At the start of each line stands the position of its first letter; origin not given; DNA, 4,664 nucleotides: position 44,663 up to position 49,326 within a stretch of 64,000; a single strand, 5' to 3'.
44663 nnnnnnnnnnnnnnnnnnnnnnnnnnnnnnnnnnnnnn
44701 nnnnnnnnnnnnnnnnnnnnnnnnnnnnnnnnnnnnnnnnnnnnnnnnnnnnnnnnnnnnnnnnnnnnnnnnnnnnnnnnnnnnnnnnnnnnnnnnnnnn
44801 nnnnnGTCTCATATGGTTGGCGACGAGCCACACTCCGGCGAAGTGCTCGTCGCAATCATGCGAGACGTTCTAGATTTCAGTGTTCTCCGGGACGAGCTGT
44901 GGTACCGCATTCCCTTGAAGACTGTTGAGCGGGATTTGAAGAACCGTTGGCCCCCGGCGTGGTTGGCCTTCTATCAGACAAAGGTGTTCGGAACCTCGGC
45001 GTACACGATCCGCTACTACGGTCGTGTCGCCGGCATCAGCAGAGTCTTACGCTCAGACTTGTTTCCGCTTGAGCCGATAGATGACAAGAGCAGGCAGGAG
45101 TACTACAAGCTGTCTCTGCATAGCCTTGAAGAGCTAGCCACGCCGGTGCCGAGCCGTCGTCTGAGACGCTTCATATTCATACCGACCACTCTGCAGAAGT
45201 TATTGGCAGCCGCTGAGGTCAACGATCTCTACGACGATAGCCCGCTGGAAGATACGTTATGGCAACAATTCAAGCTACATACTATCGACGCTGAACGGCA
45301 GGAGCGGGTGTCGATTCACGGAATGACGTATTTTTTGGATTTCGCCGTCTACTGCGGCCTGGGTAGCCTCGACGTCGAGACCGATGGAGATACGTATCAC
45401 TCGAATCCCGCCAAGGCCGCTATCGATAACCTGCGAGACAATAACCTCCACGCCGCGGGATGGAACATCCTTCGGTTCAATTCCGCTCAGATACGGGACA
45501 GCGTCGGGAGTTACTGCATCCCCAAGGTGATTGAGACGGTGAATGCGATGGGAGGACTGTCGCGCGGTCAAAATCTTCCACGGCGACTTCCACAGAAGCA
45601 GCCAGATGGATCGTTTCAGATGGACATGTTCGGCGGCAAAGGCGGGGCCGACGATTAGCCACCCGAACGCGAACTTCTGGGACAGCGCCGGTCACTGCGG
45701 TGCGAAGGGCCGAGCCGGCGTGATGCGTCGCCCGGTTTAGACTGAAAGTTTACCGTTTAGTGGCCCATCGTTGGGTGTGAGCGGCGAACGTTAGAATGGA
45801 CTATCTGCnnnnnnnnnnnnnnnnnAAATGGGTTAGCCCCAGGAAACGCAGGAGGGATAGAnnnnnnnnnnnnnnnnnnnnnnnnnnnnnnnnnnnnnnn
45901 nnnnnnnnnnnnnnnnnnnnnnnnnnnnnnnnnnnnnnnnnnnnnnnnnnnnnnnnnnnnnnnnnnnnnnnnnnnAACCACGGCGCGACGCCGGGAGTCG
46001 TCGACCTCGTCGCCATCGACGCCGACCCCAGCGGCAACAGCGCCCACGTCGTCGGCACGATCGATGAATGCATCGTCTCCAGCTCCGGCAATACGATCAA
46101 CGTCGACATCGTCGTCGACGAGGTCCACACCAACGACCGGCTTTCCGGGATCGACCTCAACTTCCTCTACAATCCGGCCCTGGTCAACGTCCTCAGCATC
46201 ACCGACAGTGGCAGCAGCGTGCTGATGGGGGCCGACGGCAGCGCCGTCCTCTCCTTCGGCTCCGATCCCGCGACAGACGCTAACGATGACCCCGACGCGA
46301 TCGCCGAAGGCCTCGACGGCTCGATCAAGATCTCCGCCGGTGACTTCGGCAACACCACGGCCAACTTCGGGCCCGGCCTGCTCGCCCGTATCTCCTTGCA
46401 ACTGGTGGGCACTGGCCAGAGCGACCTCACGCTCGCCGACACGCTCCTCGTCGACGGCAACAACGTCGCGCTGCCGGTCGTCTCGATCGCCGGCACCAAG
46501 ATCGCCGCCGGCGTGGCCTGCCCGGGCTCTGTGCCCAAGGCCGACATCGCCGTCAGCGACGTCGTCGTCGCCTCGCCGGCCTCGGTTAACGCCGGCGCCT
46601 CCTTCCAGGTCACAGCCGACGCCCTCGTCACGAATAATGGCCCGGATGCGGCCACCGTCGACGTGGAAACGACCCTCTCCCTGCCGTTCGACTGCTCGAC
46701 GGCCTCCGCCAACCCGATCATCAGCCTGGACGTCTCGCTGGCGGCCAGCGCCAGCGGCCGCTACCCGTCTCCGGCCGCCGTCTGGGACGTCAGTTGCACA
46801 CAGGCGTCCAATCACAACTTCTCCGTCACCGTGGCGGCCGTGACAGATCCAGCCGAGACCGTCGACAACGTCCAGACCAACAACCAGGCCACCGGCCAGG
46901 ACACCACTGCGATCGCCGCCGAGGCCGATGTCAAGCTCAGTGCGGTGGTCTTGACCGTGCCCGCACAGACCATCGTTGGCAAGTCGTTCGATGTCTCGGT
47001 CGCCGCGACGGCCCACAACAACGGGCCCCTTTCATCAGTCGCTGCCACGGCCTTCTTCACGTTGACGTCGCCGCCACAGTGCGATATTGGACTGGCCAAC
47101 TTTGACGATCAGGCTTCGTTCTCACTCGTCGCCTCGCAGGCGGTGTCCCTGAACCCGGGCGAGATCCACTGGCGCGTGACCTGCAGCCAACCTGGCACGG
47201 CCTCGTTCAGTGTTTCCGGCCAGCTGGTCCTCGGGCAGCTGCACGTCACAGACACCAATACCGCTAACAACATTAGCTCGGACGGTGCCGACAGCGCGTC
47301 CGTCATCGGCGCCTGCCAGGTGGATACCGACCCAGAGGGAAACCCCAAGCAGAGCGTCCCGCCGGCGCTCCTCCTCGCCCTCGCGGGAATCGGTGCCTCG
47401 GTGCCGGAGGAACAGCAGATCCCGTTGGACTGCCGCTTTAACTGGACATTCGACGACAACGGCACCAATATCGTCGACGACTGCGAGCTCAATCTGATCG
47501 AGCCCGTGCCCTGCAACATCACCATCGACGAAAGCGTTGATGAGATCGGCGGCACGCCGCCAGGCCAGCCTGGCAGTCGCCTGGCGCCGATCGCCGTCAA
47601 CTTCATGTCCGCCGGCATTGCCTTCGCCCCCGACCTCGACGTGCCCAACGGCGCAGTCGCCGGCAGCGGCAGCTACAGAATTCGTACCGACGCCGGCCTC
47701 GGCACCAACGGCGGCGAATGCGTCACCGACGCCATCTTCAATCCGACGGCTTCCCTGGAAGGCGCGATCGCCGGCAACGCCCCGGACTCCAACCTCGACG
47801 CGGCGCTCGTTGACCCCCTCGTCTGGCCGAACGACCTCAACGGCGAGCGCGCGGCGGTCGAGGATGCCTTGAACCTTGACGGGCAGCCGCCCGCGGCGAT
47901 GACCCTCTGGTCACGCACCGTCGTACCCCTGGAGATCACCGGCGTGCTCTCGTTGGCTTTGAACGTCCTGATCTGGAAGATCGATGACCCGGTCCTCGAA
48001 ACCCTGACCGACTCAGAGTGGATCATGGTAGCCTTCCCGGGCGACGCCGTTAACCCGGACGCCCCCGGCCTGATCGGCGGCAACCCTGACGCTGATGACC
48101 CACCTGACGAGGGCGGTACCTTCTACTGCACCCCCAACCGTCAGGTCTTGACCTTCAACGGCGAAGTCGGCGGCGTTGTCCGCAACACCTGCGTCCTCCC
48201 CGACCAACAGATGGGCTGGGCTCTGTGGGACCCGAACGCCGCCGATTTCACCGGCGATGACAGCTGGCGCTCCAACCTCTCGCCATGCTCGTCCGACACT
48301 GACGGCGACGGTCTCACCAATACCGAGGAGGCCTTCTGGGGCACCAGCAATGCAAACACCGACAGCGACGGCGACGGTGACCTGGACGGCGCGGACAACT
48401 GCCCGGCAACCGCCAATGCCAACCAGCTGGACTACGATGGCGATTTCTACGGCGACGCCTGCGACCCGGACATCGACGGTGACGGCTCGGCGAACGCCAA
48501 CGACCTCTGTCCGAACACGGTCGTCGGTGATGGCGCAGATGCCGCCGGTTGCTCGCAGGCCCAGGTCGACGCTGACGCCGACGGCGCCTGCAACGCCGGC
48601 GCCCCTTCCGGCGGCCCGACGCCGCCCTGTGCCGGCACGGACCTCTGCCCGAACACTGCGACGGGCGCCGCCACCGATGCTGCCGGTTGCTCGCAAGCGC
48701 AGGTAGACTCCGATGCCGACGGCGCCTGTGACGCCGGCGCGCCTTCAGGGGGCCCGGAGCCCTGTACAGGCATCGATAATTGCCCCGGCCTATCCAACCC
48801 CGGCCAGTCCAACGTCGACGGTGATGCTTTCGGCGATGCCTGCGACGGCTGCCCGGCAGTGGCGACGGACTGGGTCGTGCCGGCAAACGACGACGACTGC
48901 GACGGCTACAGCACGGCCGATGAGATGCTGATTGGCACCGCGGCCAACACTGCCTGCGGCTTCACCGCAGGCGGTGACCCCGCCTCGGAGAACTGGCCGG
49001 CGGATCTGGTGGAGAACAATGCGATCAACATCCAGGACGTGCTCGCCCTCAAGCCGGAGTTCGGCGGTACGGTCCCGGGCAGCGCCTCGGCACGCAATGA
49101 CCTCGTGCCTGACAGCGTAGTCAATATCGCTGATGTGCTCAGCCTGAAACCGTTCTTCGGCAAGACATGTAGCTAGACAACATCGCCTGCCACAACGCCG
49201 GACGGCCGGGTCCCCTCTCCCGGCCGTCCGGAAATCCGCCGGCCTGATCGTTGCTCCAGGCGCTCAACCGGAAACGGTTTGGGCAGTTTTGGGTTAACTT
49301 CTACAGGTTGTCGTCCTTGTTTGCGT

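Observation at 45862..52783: Tandem pair of roughly 3.4 kb cohesin/CARDB/TSP3/dockerin surface-protein genes with an identical 5' 1.1 kb and a diverged remainder, plus a third cohesin-like paralog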

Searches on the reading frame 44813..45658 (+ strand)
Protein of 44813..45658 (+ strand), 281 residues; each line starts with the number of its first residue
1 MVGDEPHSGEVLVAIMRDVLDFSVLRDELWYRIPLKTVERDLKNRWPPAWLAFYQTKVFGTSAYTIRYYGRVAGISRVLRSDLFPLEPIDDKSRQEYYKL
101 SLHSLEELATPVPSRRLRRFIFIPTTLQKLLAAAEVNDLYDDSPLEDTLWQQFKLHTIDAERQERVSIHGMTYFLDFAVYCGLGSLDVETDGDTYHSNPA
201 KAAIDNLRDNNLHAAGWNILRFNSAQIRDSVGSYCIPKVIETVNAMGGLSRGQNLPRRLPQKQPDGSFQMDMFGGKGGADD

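Call 6: search_protein_families(library=pfam, proteins=[window:44813-45658:+], max_evalue=0.1)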
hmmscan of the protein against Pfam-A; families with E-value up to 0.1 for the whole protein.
window:44813-45658:+ (281 aa): 2 families
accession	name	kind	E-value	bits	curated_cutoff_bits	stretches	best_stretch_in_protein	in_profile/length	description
PF04480.18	DUF559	-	1.4e-08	35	20.6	1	144-231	16-97/109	Protein of unknown function (DUF559)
PF18741.7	MTES_1575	-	4.8e-08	33.4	38.2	1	171-226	23-80/96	REase_MTES_1575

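Call 7: search_protein_families(library=ncbifam, proteins=[window:44813-45658:+], max_evalue=0.1)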
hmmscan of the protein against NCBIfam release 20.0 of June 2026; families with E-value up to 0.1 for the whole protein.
window:44813-45658:+ (281 aa): 3 families
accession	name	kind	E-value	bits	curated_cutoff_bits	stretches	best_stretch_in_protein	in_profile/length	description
NF042953.1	Hhe_antiphage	equivalog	0.0045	14.4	2000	1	173-224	1607-1662/1797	DUF4011 domain-containing anti-phage protein Hhe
NF058533.1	antiphage_ProA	equivalog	0.008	13.6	1500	1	186-224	1647-1685/1903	anti-phage protein ProA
NF007294.0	PRK09767.1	equivalog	0.011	15.8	218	1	149-227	23-95/117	DUF559 domain-containing protein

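Call 67: find_encoding_contigs(protein=window:44813-45658:+, flank=10000, max_places=6)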
Protein window:44813-45658:+ (281 aa): 5 contigs read that carry it; 4 places shown.
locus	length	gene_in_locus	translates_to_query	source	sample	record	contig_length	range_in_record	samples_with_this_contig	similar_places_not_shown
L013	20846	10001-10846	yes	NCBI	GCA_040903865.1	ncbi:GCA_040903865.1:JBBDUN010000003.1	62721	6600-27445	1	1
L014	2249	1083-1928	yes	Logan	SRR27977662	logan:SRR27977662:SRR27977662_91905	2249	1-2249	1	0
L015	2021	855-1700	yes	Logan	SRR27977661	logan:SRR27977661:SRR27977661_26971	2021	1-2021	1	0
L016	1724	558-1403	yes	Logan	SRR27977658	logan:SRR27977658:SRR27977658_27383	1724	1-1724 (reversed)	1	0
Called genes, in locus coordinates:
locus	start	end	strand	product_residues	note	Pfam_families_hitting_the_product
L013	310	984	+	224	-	-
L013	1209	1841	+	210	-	PF01725:Ham1p_like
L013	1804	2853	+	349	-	PF04055:Radical_SAM, PF06463:Mob_synth_C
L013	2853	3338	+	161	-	PF01967:MoaC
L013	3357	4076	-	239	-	PF01479:S4, PF00849:PseudoU_synth_2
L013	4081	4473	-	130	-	-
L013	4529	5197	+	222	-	PF01022:HTH_5 (weak), PF08220:HTH_DeoR (faint), PF12802:MarR_2 (weak), PF12840:HTH_20 (weak), PF13412:HTH_24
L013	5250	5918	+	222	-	-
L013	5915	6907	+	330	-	PF02543:Carbam_trans_N (faint), PF00814:TsaD, PF22521:HypF_C_2 (weak)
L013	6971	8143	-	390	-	PF11013:DUF2851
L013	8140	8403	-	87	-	PF13560:HTH_31 (weak), PF01381:HTH_3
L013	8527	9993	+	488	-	PF14691:Fer4_20, PF00070:Pyr_redox (faint), PF07992:Pyr_redox_2, PF13241:NAD_binding_7 (faint), PF13738:Pyr_redox_3 (faint), PF13450:NAD_binding_8 (weak)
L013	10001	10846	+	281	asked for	PF04480:DUF559, PF18741:MTES_1575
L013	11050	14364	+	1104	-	PF02412:TSP_3 (weak)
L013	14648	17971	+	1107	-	PF02412:TSP_3 (weak)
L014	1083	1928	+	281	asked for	PF04480:DUF559, PF18741:MTES_1575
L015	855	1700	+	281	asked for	PF04480:DUF559, PF18741:MTES_1575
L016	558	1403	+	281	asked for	PF04480:DUF559, PF18741:MTES_1575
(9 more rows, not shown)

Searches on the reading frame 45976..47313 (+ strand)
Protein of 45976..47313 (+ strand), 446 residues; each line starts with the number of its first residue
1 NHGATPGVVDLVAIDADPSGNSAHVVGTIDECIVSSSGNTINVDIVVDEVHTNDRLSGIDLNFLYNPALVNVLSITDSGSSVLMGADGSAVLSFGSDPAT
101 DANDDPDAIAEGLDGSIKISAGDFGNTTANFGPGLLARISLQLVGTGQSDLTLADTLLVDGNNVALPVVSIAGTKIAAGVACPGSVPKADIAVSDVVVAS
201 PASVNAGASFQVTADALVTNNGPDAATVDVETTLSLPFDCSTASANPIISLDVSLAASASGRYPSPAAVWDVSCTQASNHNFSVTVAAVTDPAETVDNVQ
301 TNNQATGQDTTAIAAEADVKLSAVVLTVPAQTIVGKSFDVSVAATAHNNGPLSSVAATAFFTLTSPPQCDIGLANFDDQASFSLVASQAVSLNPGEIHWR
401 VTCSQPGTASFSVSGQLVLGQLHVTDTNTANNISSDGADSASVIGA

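Call 60: predict_structure(alignment_id=A6)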
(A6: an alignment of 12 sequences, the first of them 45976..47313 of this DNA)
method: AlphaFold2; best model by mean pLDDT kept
length: 446 residues; sequences in the alignment: 12
mean_pLDDT: 81.3   pTM: 0.46
mean pLDDT of the five models: 81.3, 78.9, 77.4, 72.3, 62.0
residues with pLDDT >= 90: 89; 70-90: 270; 50-70: 79; < 50: 8
segments of 3 or more residues with pLDDT < 50: 295-298
pLDDT, mean of each block of 10 residues (from residue 1): 71 79 66 78 86 87 87 72 63 61 54 76 81 85 85 89 88 82 60 95 90 96 83 95 95 88 95 91 93 55 90 86 85 86 86 80 87 72 84 80 88 86 79 71 70
secondary structure, 60 per line:
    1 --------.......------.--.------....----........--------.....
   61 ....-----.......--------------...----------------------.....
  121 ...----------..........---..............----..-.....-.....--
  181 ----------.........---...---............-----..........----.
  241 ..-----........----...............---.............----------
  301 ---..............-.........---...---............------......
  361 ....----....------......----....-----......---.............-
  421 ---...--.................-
elements in order: E9-15 E32-35 E40-47 E56-64 E70-76 E91-93 E116-123 E134-143 E147-160 E168-172 E174-178 E191-199 E203-205 E209-220 E226-235 E240-242 E248-255 E260-274 E278-290 E304-317 E319-327 E331-333 E337-348 E355-364 E369-372 E379-384 E389-392 E398-403 E407-419 E424-426 H429-432 E433-445

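Call 62: fold_search(model_id=the predicted structure, library=pdb)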
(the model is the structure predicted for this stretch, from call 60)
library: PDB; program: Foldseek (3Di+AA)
matches with E <= 10: 1690; with E <= 0.001: 290
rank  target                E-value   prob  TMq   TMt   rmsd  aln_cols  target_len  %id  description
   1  5es4_C                7.3e-11  1.00  0.29  0.17  20.9       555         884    9  RE-REFINEMENT OF INTEGRIN ALPHAXBETA2 ECTODOMAIN IN THE CLOSED/BENT CONFORMATION (released 2016-03-02)
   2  6avr_A                8.1e-11  1.00  0.25  0.14  16.8       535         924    9  Human alpha-V beta-3 Integrin (intermediate conformation) in complex with the therapeutic antibody LM609 (released 2017-11-01)
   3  8xen_A                1.4e-10  1.00  0.23  0.13  18.3       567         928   10  Cryo-EM structure of integrin ITGAV/ITGB3 complex, conformation 4 (released 2024-12-18)
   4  9e8a_A                1.5e-10  1.00  0.21  0.12  19.1       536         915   11  Integrin aIIbb3 bent conformation from human platelet membrane crude preparation (released 2025-10-15)
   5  8t2v_A                1.7e-10  1.00  0.23  0.13  19.2       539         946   10  Cryo-EM Structures of Full-length Integrin alphaIIbbeta3 in Native Lipids (released 2023-07-26)
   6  8xei_A                1.9e-10  1.00  0.24  0.13  19.0       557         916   10  Cryo-EM structure of integrin ITGAV/ITGB3 complex, conformation 1 (released 2024-12-18)
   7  6avu_A                3.6e-10  1.00  0.24  0.13  19.0       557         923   10  Human alpha-V beta-3 Integrin (open conformation) in complex with the therapeutic antibody LM609 (released 2017-11-01)
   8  5a42                  4.4e-10  1.00  0.16  0.05  27.4       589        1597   10  Cryo-EM single particle 3D reconstruction of the native conformation of E. coli alpha-2-macroglobulin (ECAM) (released 2015-07-29)
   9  4nen_A                5.7e-10  1.00  0.29  0.14  20.5       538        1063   10  An internal ligand-bound, metastable state of a leukocyte integrin, aXb2 (released 2014-01-15)
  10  3ije_A                9.0e-10  1.00  0.24  0.13  18.8       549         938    9  Crystal structure of the complete integrin alhaVbeta3 ectodomain plus an Alpha/beta transmembrane fragment (released 2009-09-29)
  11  4g1m_A                1.1e-09  1.00  0.22  0.12  20.3       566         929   10  Re-refinement of alpha V beta 3 structure (released 2012-12-12)
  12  4g1e_A                1.2e-09  1.00  0.23  0.12  19.4       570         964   10  Crystal structure of integrin alpha V beta 3 with coil-coiled tag. (released 2012-12-12)
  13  8xez_A                1.5e-09  1.00  0.28  0.17  17.3       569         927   10  Cryo-EM structure of integrin ITGAV/ITGB3 complex, conformation 5 (released 2024-12-18)
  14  2w1n                  1.6e-09  1.00  0.23  0.42  14.0       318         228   13  cohesin and fibronectin type-III double module construct from the Clostridium perfringens glycoside hydrolase GH84C (released 2009-02-03)
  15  4mmz_A                2.3e-09  1.00  0.24  0.13  19.6       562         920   10  Integrin AlphaVBeta3 ectodomain bound to an antagonistic tenth domain of Fibronectin (released 2014-03-26)
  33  3l8q_D                6.3e-08  1.00  0.24  0.31  20.9       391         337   13  Structure analysis of the type II cohesin dyad from the adaptor ScaA scaffoldin of Acetivibrio cellulolyticus (released 2010-05-05)
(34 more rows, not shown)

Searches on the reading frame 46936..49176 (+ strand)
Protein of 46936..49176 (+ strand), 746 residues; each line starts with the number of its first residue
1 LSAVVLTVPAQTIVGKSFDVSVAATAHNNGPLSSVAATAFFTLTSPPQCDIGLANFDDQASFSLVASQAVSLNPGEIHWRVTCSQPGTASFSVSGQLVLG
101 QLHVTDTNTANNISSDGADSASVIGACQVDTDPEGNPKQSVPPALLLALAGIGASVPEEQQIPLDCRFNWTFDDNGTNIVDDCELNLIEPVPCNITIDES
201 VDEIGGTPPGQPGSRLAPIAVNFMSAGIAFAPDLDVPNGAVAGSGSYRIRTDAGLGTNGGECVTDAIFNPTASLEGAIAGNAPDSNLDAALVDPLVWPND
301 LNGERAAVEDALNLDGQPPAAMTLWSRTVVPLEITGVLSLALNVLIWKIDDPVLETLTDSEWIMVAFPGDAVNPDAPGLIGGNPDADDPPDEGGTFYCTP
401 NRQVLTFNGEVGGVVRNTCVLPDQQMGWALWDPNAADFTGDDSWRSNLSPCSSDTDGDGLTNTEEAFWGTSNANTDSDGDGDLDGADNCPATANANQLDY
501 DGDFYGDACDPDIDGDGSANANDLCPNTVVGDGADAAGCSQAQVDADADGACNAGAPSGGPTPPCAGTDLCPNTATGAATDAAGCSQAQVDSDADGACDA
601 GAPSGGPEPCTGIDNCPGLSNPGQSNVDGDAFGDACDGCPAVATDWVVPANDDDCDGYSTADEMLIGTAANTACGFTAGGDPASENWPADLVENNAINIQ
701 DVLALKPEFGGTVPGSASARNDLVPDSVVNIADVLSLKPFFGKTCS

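Call 66: find_encoding_contigs(protein=window:46936-49176:+, flank=10000, max_places=6)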
Protein window:46936-49176:+ (746 aa): 1 contig read that carries it; 1 place shown.
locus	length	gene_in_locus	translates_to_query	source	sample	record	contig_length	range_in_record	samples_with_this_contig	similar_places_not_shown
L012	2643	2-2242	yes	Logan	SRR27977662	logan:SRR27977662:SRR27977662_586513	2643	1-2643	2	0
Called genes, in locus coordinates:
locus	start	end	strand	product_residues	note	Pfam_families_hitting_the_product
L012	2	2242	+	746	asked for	?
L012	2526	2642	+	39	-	?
